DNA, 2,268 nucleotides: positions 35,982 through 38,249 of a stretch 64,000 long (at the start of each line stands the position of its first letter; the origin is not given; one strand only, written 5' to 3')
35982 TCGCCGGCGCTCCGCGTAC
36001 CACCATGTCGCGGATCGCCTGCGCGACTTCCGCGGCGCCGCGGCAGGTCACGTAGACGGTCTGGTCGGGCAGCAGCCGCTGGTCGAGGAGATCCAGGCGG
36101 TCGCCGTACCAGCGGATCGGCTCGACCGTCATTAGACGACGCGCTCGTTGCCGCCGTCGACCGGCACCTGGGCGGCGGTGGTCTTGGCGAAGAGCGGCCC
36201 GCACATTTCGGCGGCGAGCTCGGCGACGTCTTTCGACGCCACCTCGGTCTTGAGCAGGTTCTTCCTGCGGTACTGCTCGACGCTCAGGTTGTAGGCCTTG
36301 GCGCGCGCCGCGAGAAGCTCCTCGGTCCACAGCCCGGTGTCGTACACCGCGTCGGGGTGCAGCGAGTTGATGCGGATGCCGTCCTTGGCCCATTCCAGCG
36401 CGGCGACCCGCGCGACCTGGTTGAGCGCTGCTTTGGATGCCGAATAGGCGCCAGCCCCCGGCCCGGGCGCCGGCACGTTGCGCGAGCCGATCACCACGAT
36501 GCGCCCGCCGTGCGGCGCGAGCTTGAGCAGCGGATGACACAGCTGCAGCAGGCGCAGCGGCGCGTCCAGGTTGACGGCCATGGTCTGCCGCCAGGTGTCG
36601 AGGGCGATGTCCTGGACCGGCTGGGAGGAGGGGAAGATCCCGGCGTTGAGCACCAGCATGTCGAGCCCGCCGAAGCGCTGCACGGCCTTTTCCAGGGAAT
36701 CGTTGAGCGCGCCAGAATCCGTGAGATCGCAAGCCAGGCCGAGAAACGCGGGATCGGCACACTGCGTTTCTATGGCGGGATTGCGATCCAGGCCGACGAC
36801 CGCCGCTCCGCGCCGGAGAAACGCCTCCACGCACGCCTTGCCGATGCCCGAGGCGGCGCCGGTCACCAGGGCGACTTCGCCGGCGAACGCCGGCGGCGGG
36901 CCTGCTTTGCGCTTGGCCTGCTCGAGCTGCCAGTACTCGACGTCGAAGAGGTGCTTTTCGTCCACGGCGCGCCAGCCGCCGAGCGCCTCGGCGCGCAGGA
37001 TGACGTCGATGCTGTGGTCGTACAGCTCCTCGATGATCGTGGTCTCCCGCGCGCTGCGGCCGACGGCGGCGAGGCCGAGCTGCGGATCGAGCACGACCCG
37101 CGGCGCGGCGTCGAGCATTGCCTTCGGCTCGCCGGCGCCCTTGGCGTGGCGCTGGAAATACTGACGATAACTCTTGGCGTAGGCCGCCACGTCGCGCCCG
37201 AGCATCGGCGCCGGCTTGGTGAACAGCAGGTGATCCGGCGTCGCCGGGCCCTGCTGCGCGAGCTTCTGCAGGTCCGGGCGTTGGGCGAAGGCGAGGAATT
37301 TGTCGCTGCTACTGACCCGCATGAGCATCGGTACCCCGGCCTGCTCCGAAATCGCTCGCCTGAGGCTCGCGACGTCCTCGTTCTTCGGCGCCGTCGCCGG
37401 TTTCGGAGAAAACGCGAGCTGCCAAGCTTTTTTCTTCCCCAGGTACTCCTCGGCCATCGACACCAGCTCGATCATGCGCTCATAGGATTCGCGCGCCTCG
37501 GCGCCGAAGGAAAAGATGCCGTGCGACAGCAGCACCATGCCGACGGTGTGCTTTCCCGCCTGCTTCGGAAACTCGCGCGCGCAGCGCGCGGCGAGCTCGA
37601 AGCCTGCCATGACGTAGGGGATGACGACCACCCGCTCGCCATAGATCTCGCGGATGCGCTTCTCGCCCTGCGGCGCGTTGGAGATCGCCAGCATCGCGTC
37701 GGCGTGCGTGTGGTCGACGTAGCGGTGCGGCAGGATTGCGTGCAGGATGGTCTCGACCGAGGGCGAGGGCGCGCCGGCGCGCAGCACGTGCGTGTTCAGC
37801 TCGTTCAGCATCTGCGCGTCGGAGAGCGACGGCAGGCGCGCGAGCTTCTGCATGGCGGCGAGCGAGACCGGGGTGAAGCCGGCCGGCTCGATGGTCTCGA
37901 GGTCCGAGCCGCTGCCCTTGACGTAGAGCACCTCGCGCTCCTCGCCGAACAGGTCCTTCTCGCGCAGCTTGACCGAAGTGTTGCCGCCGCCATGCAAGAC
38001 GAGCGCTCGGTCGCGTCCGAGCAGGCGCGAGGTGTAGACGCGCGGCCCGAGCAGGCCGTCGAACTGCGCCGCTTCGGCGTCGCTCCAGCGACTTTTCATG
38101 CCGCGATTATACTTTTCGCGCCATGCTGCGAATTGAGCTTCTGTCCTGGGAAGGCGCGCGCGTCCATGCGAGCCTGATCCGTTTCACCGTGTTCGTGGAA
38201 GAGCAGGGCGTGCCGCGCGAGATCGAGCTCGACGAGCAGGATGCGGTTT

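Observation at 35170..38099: MtnA translationally coupled to an aldolase-SDR fusion: candidate new DHAP-shunt variant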

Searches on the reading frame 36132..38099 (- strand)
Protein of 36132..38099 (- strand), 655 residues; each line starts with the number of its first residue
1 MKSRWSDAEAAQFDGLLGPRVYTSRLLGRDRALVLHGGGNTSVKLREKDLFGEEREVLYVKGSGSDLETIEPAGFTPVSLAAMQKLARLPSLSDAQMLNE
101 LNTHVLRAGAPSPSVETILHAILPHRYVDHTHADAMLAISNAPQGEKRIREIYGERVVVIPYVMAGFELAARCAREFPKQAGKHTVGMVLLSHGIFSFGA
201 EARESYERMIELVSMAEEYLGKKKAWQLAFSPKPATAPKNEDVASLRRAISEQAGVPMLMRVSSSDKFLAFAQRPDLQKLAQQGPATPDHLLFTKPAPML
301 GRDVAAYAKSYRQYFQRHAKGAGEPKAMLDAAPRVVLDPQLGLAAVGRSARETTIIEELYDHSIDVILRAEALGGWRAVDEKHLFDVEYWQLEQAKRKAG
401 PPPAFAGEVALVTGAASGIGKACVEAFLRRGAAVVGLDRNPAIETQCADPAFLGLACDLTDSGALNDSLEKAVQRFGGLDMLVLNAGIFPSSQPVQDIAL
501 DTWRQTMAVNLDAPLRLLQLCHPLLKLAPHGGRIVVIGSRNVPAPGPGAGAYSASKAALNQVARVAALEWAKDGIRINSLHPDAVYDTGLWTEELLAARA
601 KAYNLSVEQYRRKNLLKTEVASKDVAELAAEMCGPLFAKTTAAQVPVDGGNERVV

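Call 5: search_protein_families(library=pfam, proteins=[window:36132-38099:-], max_evalue=0.01)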
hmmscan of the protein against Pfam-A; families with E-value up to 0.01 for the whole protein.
window:36132-38099:- (655 aa): 6 families
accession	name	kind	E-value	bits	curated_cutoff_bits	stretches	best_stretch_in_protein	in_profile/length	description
PF00106.31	adh_short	-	2.1e-43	148.5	26.6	1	409-592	2-188/195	short chain dehydrogenase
PF13561.12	adh_short_C2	-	1.2e-41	143.3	27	1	414-650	1-234/236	Enoyl-(Acyl carrier protein) reductase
PF00596.27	Aldolase_II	-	2.3e-21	76.9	22.2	1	22-220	5-183/183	Class II Aldolase and Adducin N-terminal domain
PF23441.1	SDR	-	7.3e-07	29.3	27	1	447-602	54-209/258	SDR-like rossmann domain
PF01370.27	Epimerase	-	9.2e-07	29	20.9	1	410-561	1-151/240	NAD dependent epimerase/dehydratase family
PF08659.16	KR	-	0.00037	20.9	22.6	1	410-564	3-161/180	KR domain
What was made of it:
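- Checked: Pfam (call 5): Aldolase_II at residues 22-220 (E=2e-21) and adh_short at 409-592 (E=2e-43) in the fusion; IF-2B (E=5e-81) in MtnA.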

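Call 6: search_protein_families(library=ncbifam, proteins=[window:36132-38099:-], max_evalue=0.01)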
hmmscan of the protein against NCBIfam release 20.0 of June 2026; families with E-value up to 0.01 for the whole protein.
window:36132-38099:- (655 aa): 223 families (the best 25 are shown)
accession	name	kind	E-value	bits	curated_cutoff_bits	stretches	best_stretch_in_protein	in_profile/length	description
NF006196.0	PRK08324.2-4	equivalog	0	1015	831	1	1-655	1-657/657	bifunctional aldolase/short-chain dehydrogenase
NF006195.0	PRK08324.2-3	equivalog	2.4e-178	594.5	931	1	2-651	11-672/678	bifunctional aldolase/short-chain dehydrogenase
NF006192.0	PRK08324.1-6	equivalog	5.4e-168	560.5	639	1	1-651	1-679/685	bifunctional aldolase/short-chain dehydrogenase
NF006194.0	PRK08324.2-2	equivalog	7.6e-157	523.9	686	1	15-652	22-698/703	bifunctional aldolase/short-chain dehydrogenase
NF006190.0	PRK08324.1-4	equivalog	6.4e-139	464.1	1014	1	2-651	3-683/689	bifunctional aldolase/short-chain dehydrogenase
NF006193.0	PRK08324.2-1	subfamily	2.2e-133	445.9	1213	1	17-651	27-699/705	bifunctional aldolase/short-chain dehydrogenase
TIGR02632.1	RhaD_aldol-ADH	equivalog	2.7e-128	429.3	567.75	1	21-652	5-671/676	bifunctional rhamnulose-1-phosphate aldolase/short-chain dehydrogenase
NF006189.0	PRK08324.1-3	equivalog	5.4e-125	418.4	634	1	2-652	11-696/701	bifunctional rhamnulose-1-phosphate aldolase/short-chain dehydrogenase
NF006197.0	PRK08324.2-5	equivalog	1.8e-108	363.5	627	1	1-445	1-459/583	bifunctional aldolase/short-chain dehydrogenase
NF006191.0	PRK08324.1-5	equivalog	2.4e-100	336.9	1240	1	5-650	15-699/706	bifunctional aldolase/short-chain dehydrogenase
NF006188.0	PRK08324.1-1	equivalog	9.6e-96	321.6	1152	1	23-650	13-672/679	bifunctional aldolase/short-chain dehydrogenase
NF005559.1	PRK07231.1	subfamily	5.6e-41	140.7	215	1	405-651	2-247/249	glucose 1-dehydrogenase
NF009466.0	PRK12826.1-2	subfamily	1.2e-37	129.7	222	1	408-652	4-245/248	3-oxoacyl-ACP reductase FabG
TIGR03971.1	SDR_subfam_1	subfamily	7e-37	127.2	300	2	453-651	67-268/271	mycofactocin-coupled SDR family oxidoreductase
NF009468.0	PRK12826.1-4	equivalog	4.4e-36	124.9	318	1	405-590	5-195/256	SDR family oxidoreductase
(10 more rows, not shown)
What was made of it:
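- On RhaEW (TIGR02632 RhaD_aldol-ADH): 429.3 bits (call 6).
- It falls below the TIGR02632 cut-off (429 against 568) (call 6).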

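Call 9: find_homologous_proteins(query=window:36135-38099:-, max_evalue=1e-20)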
Query window:36135-38099:- (655 aa): 8000 proteins with E <= 1e-20 among 8000 candidates; the best 120 are listed.
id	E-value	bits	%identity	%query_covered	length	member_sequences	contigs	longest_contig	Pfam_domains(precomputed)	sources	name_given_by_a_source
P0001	0.0e+0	1461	100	100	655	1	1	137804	PF00596.28,PF13561.13,PF23441.1,PF00106.32,PF01370.28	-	-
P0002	0.0e+0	1207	82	100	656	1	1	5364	PF00596.28,PF13561.13,PF23441.1,PF00106.32,PF01370.28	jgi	jgi:rhamnose utilization protein RhaD (predicted bifunctional aldolase and dehydrogenase)/NAD(P)-dep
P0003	0.0e+0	1202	82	100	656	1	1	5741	PF00596.28,PF13561.13,PF23441.1,PF00106.32,PF01370.28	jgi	-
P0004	0.0e+0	1199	81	100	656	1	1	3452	PF00596.28,PF13561.13,PF00106.32,PF01370.28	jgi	-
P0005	0.0e+0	1197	82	100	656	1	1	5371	PF00596.28,PF13561.13,PF23441.1,PF00106.32,PF01370.28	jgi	jgi:rhamnose utilization protein RhaD (predicted bifunctional aldolase and dehydrogenase)/NAD(P)-dep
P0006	0.0e+0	1196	81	100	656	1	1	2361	PF00596.28,PF13561.13,PF23441.1,PF00106.32,PF01370.28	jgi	jgi:rhamnose utilization protein RhaD (predicted bifunctional aldolase and dehydrogenase)/NAD(P)-dep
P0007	0.0e+0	1194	81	100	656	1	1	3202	PF00596.28,PF13561.13,PF23441.1,PF00106.32,PF01370.28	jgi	jgi:rhamnose utilization protein RhaD (predicted bifunctional aldolase and dehydrogenase)/NAD(P)-dep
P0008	0.0e+0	1194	81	100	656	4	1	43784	PF00596.28,PF13561.13,PF00106.32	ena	-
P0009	0.0e+0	1190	81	100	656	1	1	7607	PF00596.28,PF13561.13,PF00106.32,PF01370.28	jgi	-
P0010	0.0e+0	1189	81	100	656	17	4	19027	PF00596.28,PF13561.13,PF00106.32,PF01370.28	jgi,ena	-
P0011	0.0e+0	1187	80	100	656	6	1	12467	PF00596.28,PF13561.13,PF23441.1,PF00106.32,PF01370.28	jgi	jgi:rhamnose utilization protein RhaD (predicted bifunctional aldolase and dehydrogenase)/NAD(P)-dep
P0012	0.0e+0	1185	80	100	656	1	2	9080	PF08659.17,PF00596.28,PF13561.13,PF23441.1,PF00106.32,PF01370.28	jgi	-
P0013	0.0e+0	1182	81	100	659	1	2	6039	PF00596.28,PF13561.13,PF00106.32,PF01370.28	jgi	jgi:rhamnose utilization protein RhaD (predicted bifunctional aldolase and dehydrogenase)/NAD(P)-dep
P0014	0.0e+0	1182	81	100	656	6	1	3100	PF00596.28,PF13561.13,PF00106.32,PF01370.28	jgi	-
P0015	0.0e+0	1178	80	100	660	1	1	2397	PF00596.28,PF13561.13,PF00106.32,PF01370.28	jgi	-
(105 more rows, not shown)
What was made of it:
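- JGI annotations name the homologues 'rhamnose utilization protein RhaD' (call 9).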

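Call 12: find_related_loci(query=A1, collection=genome_contigs, flank=10000)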
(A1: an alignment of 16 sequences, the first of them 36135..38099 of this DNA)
Query A1 (655 aa) in genome_contigs; peptide patterns used: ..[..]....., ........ (x = any residue, [..] = any of these).
600 stretches matched a pattern (row limit reached: there are more); 418 encode a relative of the query (tblastn E <= 1e-3); the best 80 are kept; 80 distinct loci.
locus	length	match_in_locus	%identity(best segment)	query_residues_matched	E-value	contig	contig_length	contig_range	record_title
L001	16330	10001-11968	75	1-655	0e+0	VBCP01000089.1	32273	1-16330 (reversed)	MAG: Betaproteobacteria bacterium isolate BP_20 14_0903_13_30cm_scaffold_679819, whole genome shotgun sequence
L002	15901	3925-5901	77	1-655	0e+0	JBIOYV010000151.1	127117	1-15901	MAG: Burkholderiales bacterium isolate MAG021 k127_83311, whole genome shotgun sequence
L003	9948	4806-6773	76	1-655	0e+0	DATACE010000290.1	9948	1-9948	MAG TPA_asm: Burkholderiales bacterium isolate SMAG_U6716 k141_2789782, whole genome shotgun sequence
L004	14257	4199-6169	77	1-655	0e+0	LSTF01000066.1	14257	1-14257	Betaproteobacteria bacterium SCGC AG-212-J23 AG-212-J23.47, whole genome shotgun sequence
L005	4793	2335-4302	76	1-655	0e+0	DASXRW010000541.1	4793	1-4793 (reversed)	MAG TPA_asm: Burkholderiales bacterium isolate SMAG_U4650 k141_1774300, whole genome shotgun sequence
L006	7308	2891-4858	75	1-655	0e+0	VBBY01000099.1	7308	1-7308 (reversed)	MAG: Betaproteobacteria bacterium isolate BP_3 14_0927_02_20cm_scaffold_7183, whole genome shotgun sequence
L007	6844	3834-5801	75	1-655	0e+0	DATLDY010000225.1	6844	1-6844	MAG TPA_asm: Burkholderiales bacterium isolate SMAG_U14362 k141_1131773, whole genome shotgun sequence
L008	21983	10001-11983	76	1-655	0e+0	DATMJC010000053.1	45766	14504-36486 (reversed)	MAG TPA_asm: Burkholderiales bacterium isolate SMAG_U13558 k141_436570, whole genome shotgun sequence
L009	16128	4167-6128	76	1-655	0e+0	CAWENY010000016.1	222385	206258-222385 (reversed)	MAG: uncultured beta proteobacterium isolate MFD02840.bin.2.96 genome assembly, contig: contig_25789, whole genome shotg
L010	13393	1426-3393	74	1-655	0e+0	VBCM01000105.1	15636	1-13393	MAG: Betaproteobacteria bacterium isolate BP_17 14_0903_12_30cm_scaffold_1792, whole genome shotgun sequence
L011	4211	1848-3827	74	1-655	0e+0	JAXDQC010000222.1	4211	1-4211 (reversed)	MAG: Betaproteobacteria bacterium isolate BP_726 scaffold_5543071, whole genome shotgun sequence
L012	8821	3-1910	75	21-655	0e+0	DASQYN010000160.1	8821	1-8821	MAG TPA_asm: Burkholderiales bacterium isolate SMAG_U11066 k141_52018, whole genome shotgun sequence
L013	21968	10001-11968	72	1-655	0e+0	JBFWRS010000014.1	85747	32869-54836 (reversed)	MAG: Burkholderiales bacterium isolate CA_2019_TPBF_211 NODE_2318_length_85747_cov_11.785284_TPBF, whole genome shotgun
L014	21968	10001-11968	70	1-655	0e+0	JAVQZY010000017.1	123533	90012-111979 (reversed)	MAG: Burkholderiales bacterium isolate SKYGB_n_bin28 contig_386, whole genome shotgun sequence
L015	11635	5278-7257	72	1-655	0e+0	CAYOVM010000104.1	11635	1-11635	MAG TPA_asm: uncultured Enterobacteriaceae bacterium isolate SRP150892_co2_9 genome assembly, contig: NODE_8311_length_1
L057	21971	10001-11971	65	1-655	0e+0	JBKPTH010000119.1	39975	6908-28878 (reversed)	MAG: Acidobacteriota bacterium isolate GS_EKS_MAG_00001 GS_EKS_000000071745, whole genome shotgun sequence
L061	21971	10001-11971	65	1-655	0e+0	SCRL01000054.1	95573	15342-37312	MAG: Gammaproteobacteria bacterium isolate FW104_bin.7 FW104_bin.7-9383, whole genome shotgun sequence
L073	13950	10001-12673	63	1-655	0e+0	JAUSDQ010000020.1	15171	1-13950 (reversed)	MAG: Sulfuricaulis sp. isolate E14_maxbin.089_sub E14_k141_1165724, whole genome shotgun sequence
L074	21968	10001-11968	64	1-655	0e+0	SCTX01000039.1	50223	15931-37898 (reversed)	MAG: Betaproteobacteria bacterium isolate FW602_bin.10 FW602_bin.10-28651, whole genome shotgun sequence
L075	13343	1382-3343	63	1-655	0e+0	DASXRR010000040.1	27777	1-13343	MAG TPA_asm: Chloroflexota bacterium isolate SMAG_U4645 k141_836627, whole genome shotgun sequence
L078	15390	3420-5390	63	1-655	0e+0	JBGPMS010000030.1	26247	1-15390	MAG: Gammaproteobacteria bacterium isolate OBJ_0618_7090110_232 k141_2295995_length_26247_cov_72.6394, whole genome shot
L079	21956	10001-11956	63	5-655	0e+0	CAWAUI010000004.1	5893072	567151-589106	MAG: Thermoanaerobaculaceae bacterium isolate MFD09730.bin.2.32 genome assembly, contig: contig_588, whole genome shotgu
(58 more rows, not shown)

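Call 14: find_encoding_contigs(protein=P0001, flank=10000, max_places=3)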
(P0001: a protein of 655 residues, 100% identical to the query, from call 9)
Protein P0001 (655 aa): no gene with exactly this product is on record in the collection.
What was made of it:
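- Tried and rejected: find_encoding_contigs on the window's own protein returned no record (call 14).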

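Call 28: search_protein_families(library=pfam, proteins=[L057:8182-9987:+, L057:12950-13912:+, L061:8413-9480:+, L061:9494-9979:+, L075:570-1382:+, L075:3912-4835:+, L078:5407-6198:+, L078:6333-7526:+, L079:9217-9996:-, L073:9359-9943:+], max_evalue=0.001)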
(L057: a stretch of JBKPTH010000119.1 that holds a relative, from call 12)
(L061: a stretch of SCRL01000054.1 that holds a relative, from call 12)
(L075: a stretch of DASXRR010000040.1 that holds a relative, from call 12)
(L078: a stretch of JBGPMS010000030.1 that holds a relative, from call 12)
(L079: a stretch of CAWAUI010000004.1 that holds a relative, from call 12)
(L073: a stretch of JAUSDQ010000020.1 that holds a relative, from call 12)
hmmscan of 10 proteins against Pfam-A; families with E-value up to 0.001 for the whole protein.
L057:8182-9987:+ (601 aa): 1 family
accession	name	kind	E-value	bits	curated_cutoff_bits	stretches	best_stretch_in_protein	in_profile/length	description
PF12698.13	ABC2_membrane_3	-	1.8e-05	24.4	31.6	1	135-350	164-346/347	ABC-2 family transporter protein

L057:12950-13912:+ (320 aa): 4 families
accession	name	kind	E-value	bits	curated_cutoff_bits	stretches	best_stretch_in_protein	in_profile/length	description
PF00561.26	Abhydrolase_1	-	5.5e-15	56.1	25.8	1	63-294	2-241/245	alpha/beta hydrolase fold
PF12697.13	Abhydrolase_6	-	2e-13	52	26.3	1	64-294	1-207/217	Alpha/beta hydrolase family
PF12146.15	Hydrolase_4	-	4.1e-08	33.2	27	1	62-274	5-214/239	Serine aminopeptidase, S33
PF20408.4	Abhydrolase_11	-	4.1e-06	27.1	27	1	62-162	3-105/193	Alpha/beta hydrolase domain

L061:8413-9480:+ (355 aa): 1 family
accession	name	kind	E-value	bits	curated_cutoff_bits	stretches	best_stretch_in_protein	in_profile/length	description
PF01208.23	URO-D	-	1.3e-141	472.1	23.9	1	6-348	2-345/346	Uroporphyrinogen decarboxylase (URO-D)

L061:9494-9979:+ (161 aa): 0 families

L075:570-1382:+ (270 aa): 3 families
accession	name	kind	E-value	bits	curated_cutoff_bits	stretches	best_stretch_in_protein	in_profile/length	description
PF08327.17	AHSA1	-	8.9e-25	87.8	22.1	1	136-260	2-125/125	Activator of Hsp90 ATPase homolog 1-like protein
PF12840.13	HTH_20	-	3.8e-06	27.2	27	1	26-75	1-49/51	Helix-turn-helix domain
PF10604.15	Polyketide_cyc2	-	3.2e-05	24.7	27.4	1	131-229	7-104/142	Polyketide cyclase / dehydrase and lipid transport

L075:3912-4835:+ (307 aa): 13 families
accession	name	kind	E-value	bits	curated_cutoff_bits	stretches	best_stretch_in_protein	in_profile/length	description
PF06325.19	PrmA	-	2.1e-74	251.1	22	1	9-306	2-295/296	Ribosomal protein L11 methyltransferase (PrmA)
PF05175.20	MTS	-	5.4e-12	46.1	23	1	150-252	13-114/170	Methyltransferase small domain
PF13489.12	Methyltransf_23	-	2.9e-10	40.5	27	1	160-288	9-135/164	Methyltransferase domain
PF13649.12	Methyltransf_25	-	5.4e-10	40.3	27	1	174-264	1-97/97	Methyltransferase domain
PF13847.12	Methyltransf_31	-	3.1e-08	33.9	27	1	170-248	3-86/145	Methyltransferase domain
PF08241.18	Methyltransf_11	-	1.3e-07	32.6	21.2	1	175-267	1-94/95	Methyltransferase domain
PF08242.18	Methyltransf_12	-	4e-07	31.1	30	1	175-265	1-97/98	Methyltransferase domain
PF02475.24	TRM5-TYW2_MTfase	-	6.3e-07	29.9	28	1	164-249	30-117/164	TRM5/TYW2 methyltransferase domain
PF01135.25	PCMT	-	3.5e-06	27.4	20.3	1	163-268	68-171/210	Protein-L-isoaspartate(D-aspartate) O-methyltransferase (PCMT)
PF03602.21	Cons_hypoth95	-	5.5e-06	26.6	24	1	171-234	42-106/182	Conserved hypothetical protein 95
PF12847.13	Methyltransf_18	-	0.00012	22.5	27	1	161-228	5-73/151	Methyltransferase domain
PF02353.26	CMAS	-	0.00022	21.1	27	1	167-240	59-131/273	Mycolic acid cyclopropane synthetase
PF07021.18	MetW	-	0.00041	20.5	21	1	161-269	4-108/193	Methionine biosynthesis protein MetW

L078:5407-6198:+ (263 aa): 2 families
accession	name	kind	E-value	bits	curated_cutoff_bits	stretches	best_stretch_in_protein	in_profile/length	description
PF00753.33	Lactamase_B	-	2.6e-15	57.3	22.7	1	33-175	33-196/196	Metallo-beta-lactamase superfamily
PF16123.11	HAGH_C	-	6.1e-15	55.8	25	1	176-263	1-83/83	Hydroxyacylglutathione hydrolase C-terminus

L078:6333-7526:+ (397 aa): 2 families
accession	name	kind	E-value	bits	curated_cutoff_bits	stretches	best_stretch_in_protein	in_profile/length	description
PF00248.27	Aldo_ket_red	-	3.5e-32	112.1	24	2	59-246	23-198/291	Aldo/keto reductase family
PF13187.11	Fer4_9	-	6.6e-05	23.3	27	1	320-382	4-50/52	4Fe-4S dicluster domain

L079:9217-9996:- (259 aa): 3 families
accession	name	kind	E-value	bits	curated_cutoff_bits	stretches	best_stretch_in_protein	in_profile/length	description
PF13302.13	Acetyltransf_3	-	1.6e-35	123.3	25.4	1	61-201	1-138/138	Acetyltransferase (GNAT) domain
PF00583.31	Acetyltransf_1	-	1.2e-10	42.1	20.7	1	96-200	14-116/116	Acetyltransferase (GNAT) family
PF13420.13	Acetyltransf_4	-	3.1e-06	27.7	24.3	1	66-220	3-154/155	Acetyltransferase (GNAT) domain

L073:9359-9943:+ (194 aa): 2 families
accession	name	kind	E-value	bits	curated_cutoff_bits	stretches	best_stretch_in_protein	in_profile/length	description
PF07437.17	YfaZ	-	7.5e-09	35.9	23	1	19-194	7-180/180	YfaZ precursor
PF13505.12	OMP_b-brl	-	5.5e-05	23.9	28.7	1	17-181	1-168/175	Outer membrane protein beta-barrel domain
